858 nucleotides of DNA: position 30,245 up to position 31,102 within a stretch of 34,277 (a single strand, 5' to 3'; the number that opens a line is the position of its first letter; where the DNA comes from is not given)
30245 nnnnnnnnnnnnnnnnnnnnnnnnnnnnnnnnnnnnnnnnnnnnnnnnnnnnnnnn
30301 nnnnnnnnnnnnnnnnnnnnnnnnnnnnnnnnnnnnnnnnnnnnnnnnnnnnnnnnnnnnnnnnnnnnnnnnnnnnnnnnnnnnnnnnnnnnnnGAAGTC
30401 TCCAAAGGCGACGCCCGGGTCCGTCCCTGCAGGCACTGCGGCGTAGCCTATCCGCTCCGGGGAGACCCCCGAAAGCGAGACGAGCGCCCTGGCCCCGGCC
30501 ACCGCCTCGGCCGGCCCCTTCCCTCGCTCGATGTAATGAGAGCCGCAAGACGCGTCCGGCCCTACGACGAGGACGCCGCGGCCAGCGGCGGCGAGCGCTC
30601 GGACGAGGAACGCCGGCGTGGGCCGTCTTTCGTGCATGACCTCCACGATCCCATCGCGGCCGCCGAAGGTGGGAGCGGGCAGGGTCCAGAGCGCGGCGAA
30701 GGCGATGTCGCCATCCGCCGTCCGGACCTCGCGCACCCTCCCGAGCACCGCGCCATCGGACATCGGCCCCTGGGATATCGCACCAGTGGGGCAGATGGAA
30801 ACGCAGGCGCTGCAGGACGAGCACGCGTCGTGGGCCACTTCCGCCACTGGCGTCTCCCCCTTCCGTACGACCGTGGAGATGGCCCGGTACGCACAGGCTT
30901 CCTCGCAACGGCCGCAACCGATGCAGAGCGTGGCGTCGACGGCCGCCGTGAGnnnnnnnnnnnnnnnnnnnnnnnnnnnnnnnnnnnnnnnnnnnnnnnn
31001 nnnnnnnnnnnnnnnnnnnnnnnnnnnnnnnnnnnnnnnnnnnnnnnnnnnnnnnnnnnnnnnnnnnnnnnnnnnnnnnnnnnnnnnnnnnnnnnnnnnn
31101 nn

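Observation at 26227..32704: Translationally coupled 3-gene redox operon: NfnB/GltD-ferredoxin-MvhD-HdrB(CCG) megafusion + fused HcnA/HcnB (PdhA/F/X)-like subunit + DAO flavoprotein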

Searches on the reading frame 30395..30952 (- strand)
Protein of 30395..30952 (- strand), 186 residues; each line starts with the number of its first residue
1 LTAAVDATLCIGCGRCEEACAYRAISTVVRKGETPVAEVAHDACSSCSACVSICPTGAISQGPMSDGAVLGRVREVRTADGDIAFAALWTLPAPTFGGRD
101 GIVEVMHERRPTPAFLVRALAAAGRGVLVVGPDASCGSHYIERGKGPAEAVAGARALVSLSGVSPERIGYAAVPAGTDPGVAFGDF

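Call 44: find_related_loci(query=A4, collection=genome_contigs, flank=7000)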
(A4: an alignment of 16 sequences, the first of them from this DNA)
Query A4 (186 aa) in genome_contigs; peptide patterns used: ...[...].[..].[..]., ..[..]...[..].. (x = any residue, [..] = any of these).
399 stretches matched a pattern; 283 encode a relative of the query (tblastn E <= 1e-3); the best 80 are kept; 80 distinct loci.
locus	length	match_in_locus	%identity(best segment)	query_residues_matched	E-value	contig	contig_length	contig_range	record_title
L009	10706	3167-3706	53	1-179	7e-63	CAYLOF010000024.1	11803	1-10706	MAG TPA_asm: uncultured Thermoplasmatales archaeon isolate binchicken_co116_354 genome assembly, contig: NODE_5973_lengt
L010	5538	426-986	47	1-186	1e-62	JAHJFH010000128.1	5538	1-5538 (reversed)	MAG: Thermoplasmatota archaeon isolate Modern_marine_glass_biofilm.mb.18 Modern_marine_glas.mb.18_k141_390156, whole gen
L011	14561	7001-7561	49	1-186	3e-61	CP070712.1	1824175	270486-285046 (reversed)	MAG: Thermoplasmatales archaeon isolate bin50 chromosome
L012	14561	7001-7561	51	1-186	3e-61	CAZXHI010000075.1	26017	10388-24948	MAG TPA_asm: uncultured Thermoplasmatales archaeon isolate SRP185410_co1_277 genome assembly, contig: k141_1530119, whol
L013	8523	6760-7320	50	1-186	3e-61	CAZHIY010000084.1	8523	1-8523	MAG TPA_asm: uncultured Thermoplasmatales archaeon isolate binchicken_co129_679 genome assembly, contig: NODE_27249_leng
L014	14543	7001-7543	55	1-186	7e-61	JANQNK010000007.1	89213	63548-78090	MAG: Thermoplasmatota archaeon isolate PL23a_bin.111 k99_887162, whole genome shotgun sequence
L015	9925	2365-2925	51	1-186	8e-61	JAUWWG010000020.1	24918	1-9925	MAG: Thermoplasmatota archaeon isolate CSMAG_2652 CSMAG_2652_k127_393830_length_24918_cov_28.9558, whole genome shotgun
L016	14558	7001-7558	51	1-186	4e-59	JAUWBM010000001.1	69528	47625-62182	MAG: Thermoplasmatota archaeon isolate CSMAG_1320 CSMAG_1320_k141_2022115_length_69528_cov_16.4286, whole genome shotgun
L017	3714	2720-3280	47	1-186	1e-56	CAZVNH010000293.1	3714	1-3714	MAG TPA_asm: uncultured Thermoplasmatales archaeon isolate binchicken_co338_5 genome assembly, contig: NODE_7874_length_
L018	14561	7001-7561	47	1-186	5e-56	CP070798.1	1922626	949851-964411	MAG: Thermoplasmatales archaeon isolate bin14 chromosome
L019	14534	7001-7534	48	1-177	5e-55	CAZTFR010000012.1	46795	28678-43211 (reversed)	MAG TPA_asm: uncultured Thermoplasmatales archaeon isolate SRP141376_co1_12 genome assembly, contig: NODE_1886_length_46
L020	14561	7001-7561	45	1-186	1e-51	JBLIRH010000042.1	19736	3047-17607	MAG: Thermoplasmatota archaeon isolate MG1_202108_bin_178 MG1_202108_bin_178_scaffold_43, whole genome shotgun sequence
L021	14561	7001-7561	49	1-186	5e-51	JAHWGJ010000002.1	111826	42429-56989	MAG: Thermoplasmata archaeon isolate Hel238.bin11 contig-145_135, whole genome shotgun sequence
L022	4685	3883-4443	39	1-186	9e-48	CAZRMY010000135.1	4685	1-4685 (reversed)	MAG TPA_asm: uncultured Thermoplasmatales archaeon isolate SRP332253_co2_79 genome assembly, contig: NODE_20355_length_4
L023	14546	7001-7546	47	1-186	1e-56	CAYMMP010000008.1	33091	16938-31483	MAG TPA_asm: uncultured Thermoplasmatales archaeon isolate binchicken_co19_562 genome assembly, contig: NODE_1792_length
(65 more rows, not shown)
